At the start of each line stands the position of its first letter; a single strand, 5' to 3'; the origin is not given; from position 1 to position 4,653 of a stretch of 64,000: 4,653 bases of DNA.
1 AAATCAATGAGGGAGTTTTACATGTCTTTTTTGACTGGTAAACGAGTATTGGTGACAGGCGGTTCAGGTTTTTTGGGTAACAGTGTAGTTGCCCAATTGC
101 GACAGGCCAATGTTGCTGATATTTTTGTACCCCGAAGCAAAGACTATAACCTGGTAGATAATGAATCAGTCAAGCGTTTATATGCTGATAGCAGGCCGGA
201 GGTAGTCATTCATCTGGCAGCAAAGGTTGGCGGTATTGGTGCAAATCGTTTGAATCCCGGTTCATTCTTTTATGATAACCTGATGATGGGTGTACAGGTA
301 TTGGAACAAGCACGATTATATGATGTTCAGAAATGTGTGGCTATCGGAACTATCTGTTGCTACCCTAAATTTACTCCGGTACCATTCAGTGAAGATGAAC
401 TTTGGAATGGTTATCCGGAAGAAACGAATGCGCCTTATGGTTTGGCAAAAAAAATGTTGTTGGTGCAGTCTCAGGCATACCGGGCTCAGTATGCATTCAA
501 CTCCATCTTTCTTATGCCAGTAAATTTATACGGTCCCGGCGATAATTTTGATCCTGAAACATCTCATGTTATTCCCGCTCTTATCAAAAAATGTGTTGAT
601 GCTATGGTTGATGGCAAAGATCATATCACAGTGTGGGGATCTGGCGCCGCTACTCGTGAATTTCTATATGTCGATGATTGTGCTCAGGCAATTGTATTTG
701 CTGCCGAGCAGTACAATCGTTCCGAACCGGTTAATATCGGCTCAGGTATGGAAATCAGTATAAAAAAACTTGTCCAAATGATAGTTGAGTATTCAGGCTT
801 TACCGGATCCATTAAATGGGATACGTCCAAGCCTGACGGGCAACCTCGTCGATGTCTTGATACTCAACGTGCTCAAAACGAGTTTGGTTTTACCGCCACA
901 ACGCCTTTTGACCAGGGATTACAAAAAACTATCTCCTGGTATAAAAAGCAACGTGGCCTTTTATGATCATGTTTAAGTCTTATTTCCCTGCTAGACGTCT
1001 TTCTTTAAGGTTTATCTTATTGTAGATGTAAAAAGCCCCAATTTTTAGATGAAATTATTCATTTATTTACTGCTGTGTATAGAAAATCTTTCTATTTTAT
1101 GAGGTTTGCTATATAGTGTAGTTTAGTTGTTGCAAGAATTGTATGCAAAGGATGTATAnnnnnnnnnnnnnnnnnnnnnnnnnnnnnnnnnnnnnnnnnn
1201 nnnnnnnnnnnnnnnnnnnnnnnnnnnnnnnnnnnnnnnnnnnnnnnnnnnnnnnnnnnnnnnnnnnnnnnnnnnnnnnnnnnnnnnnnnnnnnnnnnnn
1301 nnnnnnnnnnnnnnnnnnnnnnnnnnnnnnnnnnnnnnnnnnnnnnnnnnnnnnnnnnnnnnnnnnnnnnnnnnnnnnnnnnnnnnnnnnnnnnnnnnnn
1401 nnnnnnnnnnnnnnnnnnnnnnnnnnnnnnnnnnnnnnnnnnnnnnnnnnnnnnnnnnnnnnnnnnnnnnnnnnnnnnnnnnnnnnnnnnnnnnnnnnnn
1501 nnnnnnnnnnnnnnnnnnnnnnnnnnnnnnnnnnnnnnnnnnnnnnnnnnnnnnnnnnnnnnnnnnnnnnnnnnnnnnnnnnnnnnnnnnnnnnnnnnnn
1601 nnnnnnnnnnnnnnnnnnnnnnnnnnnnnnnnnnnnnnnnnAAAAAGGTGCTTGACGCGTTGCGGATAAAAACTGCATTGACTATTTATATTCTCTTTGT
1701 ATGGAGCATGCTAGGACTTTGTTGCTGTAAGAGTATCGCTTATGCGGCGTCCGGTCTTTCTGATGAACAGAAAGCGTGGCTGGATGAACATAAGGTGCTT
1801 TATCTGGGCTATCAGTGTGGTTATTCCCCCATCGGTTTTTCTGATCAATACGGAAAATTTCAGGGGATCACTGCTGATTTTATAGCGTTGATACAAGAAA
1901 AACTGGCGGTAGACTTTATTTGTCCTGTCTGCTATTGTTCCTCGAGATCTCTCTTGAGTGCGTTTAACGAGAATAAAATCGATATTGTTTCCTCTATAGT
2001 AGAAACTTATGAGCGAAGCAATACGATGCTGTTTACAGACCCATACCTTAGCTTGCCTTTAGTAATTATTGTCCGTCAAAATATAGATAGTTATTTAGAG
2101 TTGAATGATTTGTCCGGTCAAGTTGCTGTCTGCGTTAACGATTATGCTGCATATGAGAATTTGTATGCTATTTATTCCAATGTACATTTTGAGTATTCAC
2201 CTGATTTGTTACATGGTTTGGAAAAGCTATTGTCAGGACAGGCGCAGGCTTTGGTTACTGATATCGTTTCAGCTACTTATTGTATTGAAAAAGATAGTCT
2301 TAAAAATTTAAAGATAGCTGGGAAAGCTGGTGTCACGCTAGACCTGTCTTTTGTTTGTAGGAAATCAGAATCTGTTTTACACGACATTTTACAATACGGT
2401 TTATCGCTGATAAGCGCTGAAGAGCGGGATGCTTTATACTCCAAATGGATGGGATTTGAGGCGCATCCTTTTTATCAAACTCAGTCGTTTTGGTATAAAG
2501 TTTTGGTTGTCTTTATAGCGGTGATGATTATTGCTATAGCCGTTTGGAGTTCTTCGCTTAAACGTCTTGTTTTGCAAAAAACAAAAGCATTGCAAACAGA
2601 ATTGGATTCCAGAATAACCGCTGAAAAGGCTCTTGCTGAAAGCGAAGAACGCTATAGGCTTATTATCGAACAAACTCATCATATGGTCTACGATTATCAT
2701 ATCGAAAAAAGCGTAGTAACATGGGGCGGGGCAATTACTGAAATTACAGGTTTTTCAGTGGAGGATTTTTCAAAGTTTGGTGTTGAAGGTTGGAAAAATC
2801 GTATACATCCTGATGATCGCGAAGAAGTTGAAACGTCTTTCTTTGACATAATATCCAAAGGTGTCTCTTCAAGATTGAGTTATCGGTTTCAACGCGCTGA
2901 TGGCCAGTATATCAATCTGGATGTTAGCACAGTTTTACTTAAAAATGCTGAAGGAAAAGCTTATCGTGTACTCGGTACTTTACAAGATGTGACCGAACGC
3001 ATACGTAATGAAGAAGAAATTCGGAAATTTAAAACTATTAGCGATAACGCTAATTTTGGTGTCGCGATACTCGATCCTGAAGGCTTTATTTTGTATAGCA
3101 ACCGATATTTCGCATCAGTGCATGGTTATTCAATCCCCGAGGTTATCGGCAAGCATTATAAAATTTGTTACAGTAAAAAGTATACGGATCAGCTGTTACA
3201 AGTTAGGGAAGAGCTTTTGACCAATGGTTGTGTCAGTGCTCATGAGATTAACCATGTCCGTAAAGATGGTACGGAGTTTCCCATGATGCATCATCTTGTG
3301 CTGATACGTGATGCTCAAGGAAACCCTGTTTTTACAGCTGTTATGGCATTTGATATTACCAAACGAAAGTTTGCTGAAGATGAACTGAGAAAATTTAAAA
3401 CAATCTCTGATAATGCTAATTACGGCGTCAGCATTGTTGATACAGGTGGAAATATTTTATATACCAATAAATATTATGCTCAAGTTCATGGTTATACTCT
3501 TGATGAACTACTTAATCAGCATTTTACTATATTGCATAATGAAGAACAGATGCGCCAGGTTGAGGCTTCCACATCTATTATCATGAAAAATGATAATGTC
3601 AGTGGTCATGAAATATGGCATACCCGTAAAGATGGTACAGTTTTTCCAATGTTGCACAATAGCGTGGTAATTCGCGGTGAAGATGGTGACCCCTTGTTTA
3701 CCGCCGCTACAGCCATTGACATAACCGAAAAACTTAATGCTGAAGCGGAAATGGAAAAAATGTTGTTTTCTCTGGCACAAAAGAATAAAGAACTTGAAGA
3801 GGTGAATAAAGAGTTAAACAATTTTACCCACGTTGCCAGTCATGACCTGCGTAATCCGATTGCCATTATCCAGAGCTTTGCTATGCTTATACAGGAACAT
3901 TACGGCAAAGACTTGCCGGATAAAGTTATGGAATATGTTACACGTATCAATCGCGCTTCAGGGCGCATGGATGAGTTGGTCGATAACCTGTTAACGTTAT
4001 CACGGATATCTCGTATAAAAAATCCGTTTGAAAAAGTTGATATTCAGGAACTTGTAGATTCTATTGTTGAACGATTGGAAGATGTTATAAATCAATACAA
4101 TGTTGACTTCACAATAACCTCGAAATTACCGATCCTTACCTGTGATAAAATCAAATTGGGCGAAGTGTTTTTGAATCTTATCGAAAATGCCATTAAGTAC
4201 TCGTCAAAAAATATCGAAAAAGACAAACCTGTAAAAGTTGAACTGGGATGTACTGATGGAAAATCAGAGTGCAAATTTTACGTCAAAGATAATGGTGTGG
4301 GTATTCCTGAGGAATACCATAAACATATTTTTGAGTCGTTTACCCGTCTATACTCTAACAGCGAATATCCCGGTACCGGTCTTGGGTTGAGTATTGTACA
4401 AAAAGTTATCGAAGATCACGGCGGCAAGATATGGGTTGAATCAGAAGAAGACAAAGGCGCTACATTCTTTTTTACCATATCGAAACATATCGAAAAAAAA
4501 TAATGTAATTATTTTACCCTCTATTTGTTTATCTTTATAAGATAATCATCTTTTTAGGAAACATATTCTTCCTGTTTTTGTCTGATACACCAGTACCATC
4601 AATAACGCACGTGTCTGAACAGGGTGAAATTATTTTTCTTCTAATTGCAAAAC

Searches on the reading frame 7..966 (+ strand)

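Call 17: search_protein_families(library=pfam, proteins=[window:7-966:+])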
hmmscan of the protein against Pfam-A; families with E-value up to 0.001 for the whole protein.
window:7-966:+ (319 aa): 5 families
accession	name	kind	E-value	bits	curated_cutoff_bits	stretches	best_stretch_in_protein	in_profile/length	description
PF01370.27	Epimerase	-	7.7e-54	183.1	20.9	1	14-245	1-240/240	NAD dependent epimerase/dehydratase family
PF16363.11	GDP_Man_Dehyd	-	2.1e-25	90.3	27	1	48-308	60-332/332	GDP-mannose 4,6 dehydratase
PF04321.23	RmlD_sub_bind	-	5.5e-08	32.7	27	1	13-72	2-60/287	RmlD substrate binding domain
PF02719.21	Polysacc_synt_2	-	9.3e-08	32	20.2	0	50-115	64-128/293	Polysaccharide biosynthesis protein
PF01073.25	3Beta_HSD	-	1.3e-05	24.8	22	0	15-236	1-232/280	3-beta hydroxysteroid dehydrogenase/isomerase family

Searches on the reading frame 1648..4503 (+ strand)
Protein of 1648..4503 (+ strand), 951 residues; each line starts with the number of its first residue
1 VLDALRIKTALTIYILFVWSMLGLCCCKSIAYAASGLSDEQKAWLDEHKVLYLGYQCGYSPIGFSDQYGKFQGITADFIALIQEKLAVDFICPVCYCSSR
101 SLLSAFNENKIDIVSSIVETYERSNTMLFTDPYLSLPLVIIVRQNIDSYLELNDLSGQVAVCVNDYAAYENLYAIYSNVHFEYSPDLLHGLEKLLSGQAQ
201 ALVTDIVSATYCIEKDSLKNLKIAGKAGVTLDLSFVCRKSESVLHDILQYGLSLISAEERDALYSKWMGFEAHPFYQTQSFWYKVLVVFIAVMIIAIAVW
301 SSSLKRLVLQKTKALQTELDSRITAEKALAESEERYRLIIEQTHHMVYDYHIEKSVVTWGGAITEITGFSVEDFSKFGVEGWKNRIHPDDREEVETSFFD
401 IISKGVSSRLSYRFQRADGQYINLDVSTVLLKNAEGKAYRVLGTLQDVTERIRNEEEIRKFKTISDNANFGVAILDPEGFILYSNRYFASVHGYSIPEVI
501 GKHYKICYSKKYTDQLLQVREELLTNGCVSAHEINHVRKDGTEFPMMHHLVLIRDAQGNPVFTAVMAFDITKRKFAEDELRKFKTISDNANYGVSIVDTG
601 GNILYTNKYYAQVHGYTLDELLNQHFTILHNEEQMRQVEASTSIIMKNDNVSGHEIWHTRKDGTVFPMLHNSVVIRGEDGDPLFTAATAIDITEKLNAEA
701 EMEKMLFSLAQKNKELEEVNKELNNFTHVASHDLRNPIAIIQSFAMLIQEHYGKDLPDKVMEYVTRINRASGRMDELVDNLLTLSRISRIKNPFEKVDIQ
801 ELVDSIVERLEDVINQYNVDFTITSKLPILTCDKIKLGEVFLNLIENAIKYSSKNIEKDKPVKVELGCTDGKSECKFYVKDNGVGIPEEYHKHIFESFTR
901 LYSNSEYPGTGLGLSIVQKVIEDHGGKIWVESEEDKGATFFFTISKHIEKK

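Call 17: search_protein_families(library=pfam, proteins=[window:1648-4503:+])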
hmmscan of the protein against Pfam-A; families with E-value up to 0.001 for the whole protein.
window:1648-4503:+ (951 aa): 9 families
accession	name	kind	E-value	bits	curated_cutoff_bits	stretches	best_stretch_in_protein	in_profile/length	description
PF13426.13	PAS_9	-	1e-31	109.7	27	2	471-572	3-103/103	PAS domain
PF08447.18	PAS_3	-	1.1e-31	109.3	25.6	3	357-444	2-88/89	PAS fold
PF02518.31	HATPase_c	-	1.2e-28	100.2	26.4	1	833-945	2-108/111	Histidine kinase-, DNA gyrase B-, and HSP90-like ATPase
PF00989.32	PAS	-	1.4e-25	89.9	22.6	2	461-564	3-108/113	PAS fold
PF08448.16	PAS_4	-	1.6e-20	73.8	23.1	2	466-574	2-109/110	PAS fold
PF00497.25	SBP_bac_3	-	4.7e-17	62.4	26.4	1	53-269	3-131/132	Bacterial extracellular solute-binding proteins, family 3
PF00512.31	HisKA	-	4e-15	56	26.9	1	723-788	2-64/66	His Kinase A (phospho-acceptor) domain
PF13188.13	PAS_8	-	1.2e-11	44.5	21.8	1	582-634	2-55/65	PAS domain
PF14598.12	PAS_11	-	9e-05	22.9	25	0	382-433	37-88/109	PAS domain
